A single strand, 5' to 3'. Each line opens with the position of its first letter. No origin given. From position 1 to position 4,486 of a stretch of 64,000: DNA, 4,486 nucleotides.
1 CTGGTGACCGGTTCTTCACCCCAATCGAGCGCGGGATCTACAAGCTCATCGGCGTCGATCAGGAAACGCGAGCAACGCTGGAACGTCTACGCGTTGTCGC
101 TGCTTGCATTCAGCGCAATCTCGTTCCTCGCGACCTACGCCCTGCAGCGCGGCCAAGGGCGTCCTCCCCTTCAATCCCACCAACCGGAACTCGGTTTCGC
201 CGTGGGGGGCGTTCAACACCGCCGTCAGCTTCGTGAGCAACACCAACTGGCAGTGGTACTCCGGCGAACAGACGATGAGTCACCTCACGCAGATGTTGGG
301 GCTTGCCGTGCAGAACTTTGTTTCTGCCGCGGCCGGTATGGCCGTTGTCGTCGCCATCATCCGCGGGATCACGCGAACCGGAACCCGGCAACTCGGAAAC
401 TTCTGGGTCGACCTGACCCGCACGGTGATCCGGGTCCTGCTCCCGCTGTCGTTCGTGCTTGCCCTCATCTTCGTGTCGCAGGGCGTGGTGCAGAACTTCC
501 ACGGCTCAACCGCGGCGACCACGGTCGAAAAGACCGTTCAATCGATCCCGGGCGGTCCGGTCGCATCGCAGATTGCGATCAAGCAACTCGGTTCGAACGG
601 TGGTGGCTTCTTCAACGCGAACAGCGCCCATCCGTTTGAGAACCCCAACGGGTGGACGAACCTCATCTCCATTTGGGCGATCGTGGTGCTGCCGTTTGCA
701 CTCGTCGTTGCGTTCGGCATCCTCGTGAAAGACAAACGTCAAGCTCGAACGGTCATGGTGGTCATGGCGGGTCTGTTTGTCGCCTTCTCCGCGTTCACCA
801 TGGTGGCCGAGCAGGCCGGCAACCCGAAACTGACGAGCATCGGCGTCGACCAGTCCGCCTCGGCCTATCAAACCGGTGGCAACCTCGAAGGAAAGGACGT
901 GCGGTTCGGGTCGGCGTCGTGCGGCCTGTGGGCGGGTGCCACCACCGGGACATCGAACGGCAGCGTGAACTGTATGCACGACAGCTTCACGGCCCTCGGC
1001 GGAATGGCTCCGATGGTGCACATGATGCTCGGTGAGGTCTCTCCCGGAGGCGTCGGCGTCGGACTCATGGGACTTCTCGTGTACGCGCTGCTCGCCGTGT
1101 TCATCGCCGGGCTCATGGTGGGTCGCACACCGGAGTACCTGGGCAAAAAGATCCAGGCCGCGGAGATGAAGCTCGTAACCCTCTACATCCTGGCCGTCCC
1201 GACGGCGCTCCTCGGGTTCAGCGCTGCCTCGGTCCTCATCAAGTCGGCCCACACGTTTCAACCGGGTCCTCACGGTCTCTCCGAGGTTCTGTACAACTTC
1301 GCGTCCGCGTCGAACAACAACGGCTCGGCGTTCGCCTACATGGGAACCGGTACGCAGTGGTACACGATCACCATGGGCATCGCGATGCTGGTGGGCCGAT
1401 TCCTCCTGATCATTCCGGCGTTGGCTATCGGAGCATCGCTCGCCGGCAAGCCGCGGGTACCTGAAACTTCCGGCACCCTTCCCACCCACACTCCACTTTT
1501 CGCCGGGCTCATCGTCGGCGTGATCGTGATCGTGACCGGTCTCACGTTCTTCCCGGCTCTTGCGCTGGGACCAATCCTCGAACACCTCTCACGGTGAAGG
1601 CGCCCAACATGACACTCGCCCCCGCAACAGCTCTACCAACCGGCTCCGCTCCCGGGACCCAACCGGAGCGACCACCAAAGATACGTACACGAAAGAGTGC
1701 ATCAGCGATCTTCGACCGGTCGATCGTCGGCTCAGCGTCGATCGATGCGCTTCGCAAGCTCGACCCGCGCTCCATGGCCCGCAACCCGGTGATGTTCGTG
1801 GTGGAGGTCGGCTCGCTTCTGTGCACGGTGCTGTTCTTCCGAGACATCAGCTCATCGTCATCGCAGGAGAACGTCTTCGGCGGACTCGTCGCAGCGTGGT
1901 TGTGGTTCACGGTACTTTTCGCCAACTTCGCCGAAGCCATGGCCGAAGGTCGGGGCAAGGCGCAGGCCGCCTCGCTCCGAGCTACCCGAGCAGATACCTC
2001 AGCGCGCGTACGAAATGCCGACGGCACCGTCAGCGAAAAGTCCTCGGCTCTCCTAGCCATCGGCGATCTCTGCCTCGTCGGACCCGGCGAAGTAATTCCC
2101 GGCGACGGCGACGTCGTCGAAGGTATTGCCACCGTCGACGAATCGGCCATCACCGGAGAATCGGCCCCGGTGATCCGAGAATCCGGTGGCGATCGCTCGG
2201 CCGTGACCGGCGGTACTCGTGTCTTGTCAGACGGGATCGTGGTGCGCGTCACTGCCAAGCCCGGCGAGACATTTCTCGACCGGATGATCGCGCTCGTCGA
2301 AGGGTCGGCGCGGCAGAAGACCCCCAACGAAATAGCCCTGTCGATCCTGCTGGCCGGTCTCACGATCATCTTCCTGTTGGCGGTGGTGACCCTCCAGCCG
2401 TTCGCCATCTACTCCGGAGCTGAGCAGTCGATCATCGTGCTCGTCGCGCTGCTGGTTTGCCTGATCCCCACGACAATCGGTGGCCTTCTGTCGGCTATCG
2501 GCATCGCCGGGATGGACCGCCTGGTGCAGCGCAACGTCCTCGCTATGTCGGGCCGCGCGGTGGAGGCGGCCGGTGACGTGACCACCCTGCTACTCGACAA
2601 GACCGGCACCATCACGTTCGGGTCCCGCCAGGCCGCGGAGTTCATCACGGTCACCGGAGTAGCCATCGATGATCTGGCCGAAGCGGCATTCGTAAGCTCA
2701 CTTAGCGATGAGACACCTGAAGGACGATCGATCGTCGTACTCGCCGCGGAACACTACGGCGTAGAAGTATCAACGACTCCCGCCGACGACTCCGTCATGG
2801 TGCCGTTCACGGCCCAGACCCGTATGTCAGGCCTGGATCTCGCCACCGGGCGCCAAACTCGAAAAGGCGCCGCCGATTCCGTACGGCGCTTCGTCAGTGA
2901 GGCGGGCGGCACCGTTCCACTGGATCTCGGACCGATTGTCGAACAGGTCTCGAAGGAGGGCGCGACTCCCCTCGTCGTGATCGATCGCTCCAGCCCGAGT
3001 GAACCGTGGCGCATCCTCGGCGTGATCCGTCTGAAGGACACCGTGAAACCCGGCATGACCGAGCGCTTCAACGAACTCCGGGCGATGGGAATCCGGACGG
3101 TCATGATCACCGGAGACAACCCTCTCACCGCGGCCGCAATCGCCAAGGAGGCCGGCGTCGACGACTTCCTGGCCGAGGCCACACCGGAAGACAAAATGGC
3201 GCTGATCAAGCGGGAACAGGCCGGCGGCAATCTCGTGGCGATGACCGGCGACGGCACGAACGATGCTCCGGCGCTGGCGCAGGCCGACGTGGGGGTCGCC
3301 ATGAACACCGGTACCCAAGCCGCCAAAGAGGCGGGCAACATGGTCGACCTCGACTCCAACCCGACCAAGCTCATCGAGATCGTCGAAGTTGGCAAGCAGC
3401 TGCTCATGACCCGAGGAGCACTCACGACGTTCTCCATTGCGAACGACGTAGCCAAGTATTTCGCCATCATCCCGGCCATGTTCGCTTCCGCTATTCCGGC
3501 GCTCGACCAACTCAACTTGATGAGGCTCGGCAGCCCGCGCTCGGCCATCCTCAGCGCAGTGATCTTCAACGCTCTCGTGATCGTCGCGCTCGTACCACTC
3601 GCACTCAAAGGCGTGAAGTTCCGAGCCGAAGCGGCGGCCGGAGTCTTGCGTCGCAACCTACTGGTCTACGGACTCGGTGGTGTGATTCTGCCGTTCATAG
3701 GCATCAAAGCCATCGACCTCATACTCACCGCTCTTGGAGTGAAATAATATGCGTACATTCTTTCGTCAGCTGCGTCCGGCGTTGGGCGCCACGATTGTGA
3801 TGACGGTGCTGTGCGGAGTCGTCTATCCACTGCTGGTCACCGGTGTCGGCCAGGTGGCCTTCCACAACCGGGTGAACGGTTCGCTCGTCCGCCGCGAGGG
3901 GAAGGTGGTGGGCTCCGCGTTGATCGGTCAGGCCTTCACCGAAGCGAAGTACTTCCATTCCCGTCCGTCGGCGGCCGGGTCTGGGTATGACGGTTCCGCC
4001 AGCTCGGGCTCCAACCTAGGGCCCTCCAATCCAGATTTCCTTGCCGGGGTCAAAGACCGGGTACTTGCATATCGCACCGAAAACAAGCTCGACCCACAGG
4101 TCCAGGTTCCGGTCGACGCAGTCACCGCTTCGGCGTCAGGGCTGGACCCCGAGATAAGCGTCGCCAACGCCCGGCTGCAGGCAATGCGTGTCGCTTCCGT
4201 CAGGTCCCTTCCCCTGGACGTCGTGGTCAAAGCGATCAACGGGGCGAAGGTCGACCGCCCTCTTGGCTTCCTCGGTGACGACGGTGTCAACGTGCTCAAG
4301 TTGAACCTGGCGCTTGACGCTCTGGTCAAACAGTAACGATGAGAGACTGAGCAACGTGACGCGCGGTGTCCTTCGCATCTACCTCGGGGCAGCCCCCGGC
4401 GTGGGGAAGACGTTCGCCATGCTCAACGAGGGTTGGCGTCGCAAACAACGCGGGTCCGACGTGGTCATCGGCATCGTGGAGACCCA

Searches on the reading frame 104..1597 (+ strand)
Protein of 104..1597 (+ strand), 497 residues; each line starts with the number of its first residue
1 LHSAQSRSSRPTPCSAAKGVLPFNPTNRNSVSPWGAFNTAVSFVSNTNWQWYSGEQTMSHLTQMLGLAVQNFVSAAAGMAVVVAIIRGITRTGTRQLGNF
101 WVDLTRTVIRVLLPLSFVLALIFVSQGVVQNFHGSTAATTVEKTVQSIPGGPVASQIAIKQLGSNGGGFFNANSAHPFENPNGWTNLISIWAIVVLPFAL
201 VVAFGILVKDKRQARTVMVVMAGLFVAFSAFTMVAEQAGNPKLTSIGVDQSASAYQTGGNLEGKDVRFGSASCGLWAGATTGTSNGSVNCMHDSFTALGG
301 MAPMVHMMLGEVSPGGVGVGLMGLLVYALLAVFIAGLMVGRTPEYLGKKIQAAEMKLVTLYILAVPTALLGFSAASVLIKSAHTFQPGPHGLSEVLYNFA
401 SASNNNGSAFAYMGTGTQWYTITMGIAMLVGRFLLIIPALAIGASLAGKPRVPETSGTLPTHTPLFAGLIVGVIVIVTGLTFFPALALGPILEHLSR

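Call 22: search_protein_families(library=pfam, proteins=[window:104-1597:+])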
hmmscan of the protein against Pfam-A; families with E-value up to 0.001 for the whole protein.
window:104-1597:+ (497 aa): 1 family
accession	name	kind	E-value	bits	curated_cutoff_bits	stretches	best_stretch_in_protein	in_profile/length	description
PF03814.21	KdpA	-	5.8e-208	691.9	22.6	1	17-495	78-548/548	Potassium-transporting ATPase A subunit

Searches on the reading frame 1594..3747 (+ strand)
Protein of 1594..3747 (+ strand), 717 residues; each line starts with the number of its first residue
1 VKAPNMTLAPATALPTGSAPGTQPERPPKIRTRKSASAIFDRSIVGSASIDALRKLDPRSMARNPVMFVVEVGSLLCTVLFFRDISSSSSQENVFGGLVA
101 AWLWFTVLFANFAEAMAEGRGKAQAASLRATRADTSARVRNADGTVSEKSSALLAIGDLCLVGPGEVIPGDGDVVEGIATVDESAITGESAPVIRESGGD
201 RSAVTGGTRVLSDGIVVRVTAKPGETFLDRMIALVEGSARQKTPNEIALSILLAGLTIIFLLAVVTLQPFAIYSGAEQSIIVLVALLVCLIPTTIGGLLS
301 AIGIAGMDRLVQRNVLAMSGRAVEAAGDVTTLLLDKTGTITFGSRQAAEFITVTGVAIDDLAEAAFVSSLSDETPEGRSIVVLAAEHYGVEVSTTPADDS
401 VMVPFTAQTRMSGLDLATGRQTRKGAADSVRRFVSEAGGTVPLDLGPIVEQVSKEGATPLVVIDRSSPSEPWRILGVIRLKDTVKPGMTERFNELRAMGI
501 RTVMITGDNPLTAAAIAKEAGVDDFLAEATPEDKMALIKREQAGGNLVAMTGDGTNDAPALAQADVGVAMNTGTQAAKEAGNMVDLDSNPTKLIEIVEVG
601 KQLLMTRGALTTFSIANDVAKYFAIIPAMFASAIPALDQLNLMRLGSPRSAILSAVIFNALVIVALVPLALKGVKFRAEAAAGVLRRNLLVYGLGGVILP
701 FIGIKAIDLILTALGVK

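Call 22: search_protein_families(library=pfam, proteins=[window:1594-3747:+])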
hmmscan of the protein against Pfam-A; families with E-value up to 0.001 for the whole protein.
window:1594-3747:+ (717 aa): 4 families
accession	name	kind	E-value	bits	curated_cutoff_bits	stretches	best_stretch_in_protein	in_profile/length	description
PF00122.25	E1-E2_ATPase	-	5e-32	111.3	28.1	1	134-312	4-180/181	E1-E2 ATPase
PF00702.32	Hydrolase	-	7.6e-27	95.4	26.4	1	330-565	2-191/191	haloacid dehalogenase-like hydrolase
PF12710.13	HAD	-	5.9e-05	24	27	1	480-560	82-187/189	haloacid dehalogenase-like hydrolase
PF08282.18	Hydrolase_3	-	8.9e-05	22.8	20.9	1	537-584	195-242/255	haloacid dehalogenase-like hydrolase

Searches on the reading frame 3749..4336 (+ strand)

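Call 22: search_protein_families(library=pfam, proteins=[window:3749-4336:+])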
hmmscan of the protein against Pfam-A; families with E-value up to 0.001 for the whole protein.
window:3749-4336:+ (195 aa): 1 family
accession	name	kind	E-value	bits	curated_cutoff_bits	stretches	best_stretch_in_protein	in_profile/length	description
PF02669.20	KdpC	-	1.6e-68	230.5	24.1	1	9-190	2-181/182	K+-transporting ATPase, c chain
